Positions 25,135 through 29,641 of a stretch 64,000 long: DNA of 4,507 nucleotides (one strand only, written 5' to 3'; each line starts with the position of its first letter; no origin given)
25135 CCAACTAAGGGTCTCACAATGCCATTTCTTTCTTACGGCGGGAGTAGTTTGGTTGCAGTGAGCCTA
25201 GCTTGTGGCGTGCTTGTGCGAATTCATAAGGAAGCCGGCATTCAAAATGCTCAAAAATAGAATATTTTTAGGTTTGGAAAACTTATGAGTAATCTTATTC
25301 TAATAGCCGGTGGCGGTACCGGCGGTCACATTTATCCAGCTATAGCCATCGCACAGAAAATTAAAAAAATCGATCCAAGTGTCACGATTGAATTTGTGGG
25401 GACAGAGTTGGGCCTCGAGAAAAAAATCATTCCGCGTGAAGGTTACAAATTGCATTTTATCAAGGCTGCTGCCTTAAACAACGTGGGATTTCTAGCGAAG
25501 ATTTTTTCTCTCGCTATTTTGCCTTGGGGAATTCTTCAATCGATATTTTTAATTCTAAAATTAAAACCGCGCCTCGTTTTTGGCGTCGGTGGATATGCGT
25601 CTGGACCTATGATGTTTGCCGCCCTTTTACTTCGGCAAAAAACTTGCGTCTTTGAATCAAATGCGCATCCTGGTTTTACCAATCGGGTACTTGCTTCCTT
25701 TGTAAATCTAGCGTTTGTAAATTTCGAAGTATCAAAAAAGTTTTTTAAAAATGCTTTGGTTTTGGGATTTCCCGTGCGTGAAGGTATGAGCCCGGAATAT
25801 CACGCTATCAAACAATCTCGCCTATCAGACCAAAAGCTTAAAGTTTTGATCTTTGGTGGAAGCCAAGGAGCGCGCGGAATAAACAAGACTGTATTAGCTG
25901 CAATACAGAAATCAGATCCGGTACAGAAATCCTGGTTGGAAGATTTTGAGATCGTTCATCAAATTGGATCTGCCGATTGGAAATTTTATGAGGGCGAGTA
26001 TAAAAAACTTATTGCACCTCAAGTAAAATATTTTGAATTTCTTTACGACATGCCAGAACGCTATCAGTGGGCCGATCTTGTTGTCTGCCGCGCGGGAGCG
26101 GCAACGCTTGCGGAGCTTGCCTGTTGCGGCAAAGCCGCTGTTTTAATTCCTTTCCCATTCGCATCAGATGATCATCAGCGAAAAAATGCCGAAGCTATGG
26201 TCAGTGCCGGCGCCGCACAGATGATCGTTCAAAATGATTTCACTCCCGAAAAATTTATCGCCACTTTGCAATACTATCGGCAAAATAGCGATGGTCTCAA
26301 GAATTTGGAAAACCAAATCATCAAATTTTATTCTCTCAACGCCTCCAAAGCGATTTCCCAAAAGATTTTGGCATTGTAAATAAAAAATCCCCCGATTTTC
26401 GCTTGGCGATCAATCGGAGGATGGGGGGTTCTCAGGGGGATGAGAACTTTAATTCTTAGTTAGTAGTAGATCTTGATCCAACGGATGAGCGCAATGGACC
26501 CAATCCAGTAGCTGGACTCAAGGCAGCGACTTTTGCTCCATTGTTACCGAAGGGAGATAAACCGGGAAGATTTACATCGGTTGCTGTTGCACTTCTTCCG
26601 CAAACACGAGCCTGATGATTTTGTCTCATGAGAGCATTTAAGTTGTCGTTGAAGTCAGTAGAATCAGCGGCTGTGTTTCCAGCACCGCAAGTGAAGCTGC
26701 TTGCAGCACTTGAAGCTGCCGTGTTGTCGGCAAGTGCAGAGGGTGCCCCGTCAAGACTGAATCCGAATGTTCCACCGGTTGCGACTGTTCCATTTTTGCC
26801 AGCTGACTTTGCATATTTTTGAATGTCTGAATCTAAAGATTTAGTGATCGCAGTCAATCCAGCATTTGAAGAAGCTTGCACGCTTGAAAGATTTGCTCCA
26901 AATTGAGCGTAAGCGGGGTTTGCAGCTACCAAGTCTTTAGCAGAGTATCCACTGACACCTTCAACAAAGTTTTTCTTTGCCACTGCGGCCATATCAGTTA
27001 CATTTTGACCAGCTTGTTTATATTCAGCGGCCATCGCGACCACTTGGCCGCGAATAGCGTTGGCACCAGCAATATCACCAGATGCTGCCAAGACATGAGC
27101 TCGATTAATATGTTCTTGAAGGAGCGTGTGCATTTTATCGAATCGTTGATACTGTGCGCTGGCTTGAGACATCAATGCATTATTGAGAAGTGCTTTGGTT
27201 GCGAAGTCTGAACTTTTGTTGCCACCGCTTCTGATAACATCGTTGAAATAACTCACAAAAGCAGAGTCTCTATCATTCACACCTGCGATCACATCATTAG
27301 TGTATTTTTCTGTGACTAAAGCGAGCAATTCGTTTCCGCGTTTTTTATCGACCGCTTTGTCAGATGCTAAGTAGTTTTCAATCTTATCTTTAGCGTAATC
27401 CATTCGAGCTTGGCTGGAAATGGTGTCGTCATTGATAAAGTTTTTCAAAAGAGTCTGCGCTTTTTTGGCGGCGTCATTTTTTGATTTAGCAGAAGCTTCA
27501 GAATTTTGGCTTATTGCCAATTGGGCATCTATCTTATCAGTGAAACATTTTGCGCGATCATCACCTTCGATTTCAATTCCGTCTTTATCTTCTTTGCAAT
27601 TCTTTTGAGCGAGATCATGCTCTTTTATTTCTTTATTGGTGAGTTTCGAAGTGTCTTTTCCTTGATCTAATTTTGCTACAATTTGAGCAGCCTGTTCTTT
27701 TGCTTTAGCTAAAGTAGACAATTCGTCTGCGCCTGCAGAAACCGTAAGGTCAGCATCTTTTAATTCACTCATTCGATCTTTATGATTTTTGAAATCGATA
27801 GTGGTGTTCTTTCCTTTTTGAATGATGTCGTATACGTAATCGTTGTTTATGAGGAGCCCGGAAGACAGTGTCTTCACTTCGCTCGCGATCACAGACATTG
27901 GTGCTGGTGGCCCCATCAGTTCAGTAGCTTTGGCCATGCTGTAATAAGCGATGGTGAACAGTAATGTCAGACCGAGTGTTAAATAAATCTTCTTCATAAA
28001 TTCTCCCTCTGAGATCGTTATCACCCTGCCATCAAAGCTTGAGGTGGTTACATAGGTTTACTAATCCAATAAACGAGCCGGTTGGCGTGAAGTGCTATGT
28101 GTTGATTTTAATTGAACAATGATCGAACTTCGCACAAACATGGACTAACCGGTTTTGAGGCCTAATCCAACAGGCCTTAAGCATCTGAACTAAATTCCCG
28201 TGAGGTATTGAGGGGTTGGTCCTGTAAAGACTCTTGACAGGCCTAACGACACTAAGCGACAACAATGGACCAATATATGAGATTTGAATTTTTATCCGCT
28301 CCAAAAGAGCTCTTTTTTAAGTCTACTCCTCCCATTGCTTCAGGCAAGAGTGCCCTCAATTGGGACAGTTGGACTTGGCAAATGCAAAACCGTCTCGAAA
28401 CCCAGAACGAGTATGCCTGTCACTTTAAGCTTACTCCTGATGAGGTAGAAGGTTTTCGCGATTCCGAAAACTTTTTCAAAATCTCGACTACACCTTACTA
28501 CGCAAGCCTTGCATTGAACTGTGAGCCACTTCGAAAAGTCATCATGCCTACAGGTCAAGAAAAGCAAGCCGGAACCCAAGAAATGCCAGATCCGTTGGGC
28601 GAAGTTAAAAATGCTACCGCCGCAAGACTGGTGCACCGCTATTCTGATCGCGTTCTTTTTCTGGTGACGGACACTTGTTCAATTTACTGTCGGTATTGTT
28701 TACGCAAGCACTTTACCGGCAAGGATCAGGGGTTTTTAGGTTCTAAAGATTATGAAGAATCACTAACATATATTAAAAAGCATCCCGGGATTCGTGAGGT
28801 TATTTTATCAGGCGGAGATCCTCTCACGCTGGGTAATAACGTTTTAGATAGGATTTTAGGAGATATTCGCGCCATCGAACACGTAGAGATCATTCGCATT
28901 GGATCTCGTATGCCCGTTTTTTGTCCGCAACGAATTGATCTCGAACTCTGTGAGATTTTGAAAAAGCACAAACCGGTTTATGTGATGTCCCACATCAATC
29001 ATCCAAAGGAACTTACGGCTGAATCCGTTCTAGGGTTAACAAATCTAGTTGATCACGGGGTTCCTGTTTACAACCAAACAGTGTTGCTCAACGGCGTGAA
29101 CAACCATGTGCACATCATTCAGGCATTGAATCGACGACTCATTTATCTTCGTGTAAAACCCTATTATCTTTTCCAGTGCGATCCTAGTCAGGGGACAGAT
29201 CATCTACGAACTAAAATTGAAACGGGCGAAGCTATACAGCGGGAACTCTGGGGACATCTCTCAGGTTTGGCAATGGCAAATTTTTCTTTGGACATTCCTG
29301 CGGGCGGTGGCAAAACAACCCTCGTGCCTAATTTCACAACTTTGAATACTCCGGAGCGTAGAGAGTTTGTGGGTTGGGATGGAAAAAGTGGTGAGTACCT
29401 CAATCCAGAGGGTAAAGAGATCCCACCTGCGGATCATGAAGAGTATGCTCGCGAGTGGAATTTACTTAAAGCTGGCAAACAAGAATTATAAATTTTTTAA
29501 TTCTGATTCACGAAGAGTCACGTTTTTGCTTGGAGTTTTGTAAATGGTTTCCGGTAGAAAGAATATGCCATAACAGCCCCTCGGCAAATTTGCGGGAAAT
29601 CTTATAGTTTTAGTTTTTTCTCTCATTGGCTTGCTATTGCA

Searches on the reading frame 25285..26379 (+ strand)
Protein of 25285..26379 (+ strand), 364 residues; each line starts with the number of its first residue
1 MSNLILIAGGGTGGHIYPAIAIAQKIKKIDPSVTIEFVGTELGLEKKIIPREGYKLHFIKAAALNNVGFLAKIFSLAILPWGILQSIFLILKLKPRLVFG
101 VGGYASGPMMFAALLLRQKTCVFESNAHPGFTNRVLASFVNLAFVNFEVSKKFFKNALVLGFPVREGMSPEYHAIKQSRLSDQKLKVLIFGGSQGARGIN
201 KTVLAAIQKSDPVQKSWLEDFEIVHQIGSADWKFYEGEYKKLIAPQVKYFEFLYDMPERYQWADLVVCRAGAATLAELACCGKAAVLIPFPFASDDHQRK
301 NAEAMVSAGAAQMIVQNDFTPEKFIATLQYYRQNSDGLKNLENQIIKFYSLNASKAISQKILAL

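Call 30: find_encoding_contigs(protein=window:25285-26379:+, flank=10000, max_places=1)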
Protein window:25285-26379:+ (364 aa): 1 contig read that carries it; 1 place shown.
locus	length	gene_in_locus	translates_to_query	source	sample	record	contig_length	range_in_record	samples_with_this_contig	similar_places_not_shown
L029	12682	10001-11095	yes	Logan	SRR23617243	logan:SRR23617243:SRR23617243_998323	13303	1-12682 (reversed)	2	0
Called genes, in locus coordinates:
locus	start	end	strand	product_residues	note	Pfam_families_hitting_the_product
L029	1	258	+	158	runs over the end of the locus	PF02381:MraZ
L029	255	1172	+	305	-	PF01795:Methyltransf_5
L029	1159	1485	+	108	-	-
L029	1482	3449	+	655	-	PF03717:PBP_dimer, PF00905:Transpeptidase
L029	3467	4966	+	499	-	PF01225:Mur_ligase, PF08245:Mur_ligase_M, PF02875:Mur_ligase_C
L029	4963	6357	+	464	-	PF01225:Mur_ligase (weak), PF08245:Mur_ligase_M, PF02875:Mur_ligase_C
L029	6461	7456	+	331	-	PF00953:Glycos_transf_4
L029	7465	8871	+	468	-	PF21377:MurD_N (faint), PF21799:MurD-like_N, PF08245:Mur_ligase_M, PF02875:Mur_ligase_C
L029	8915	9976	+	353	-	PF01098:FTSW_RODA_SPOVE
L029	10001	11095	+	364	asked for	PF03033:Glyco_transf_28, PF04101:Glyco_tran_28_C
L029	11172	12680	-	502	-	?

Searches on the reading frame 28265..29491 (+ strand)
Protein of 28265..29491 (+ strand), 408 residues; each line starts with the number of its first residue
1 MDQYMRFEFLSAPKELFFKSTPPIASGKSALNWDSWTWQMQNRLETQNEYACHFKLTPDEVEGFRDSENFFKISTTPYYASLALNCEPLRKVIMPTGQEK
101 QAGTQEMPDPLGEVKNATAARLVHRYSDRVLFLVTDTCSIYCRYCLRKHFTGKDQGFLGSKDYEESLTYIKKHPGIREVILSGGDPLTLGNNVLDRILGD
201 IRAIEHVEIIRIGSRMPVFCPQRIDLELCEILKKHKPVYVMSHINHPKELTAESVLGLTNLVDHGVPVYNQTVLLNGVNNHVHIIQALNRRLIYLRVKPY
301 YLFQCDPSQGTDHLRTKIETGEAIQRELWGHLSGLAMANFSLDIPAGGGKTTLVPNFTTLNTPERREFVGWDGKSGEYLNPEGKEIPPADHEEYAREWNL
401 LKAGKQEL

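Call 32: search_protein_families(library=pfam, proteins=[window:28265-29491:+], max_evalue=0.001)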
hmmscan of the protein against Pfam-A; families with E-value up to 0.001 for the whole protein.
window:28265-29491:+ (408 aa): 3 families
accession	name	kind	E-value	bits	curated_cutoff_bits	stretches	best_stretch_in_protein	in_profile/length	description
PF04055.27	Radical_SAM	-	3.5e-10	40.8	29.5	1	134-280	3-156/166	Radical SAM superfamily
PF12544.13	LAM_C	-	5.3e-07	30.2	26.7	1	327-394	3-68/127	Lysine-2,3-aminomutase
PF13353.11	Fer4_12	-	3e-05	24.8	22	1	132-203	9-79/137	4Fe-4S single cluster domain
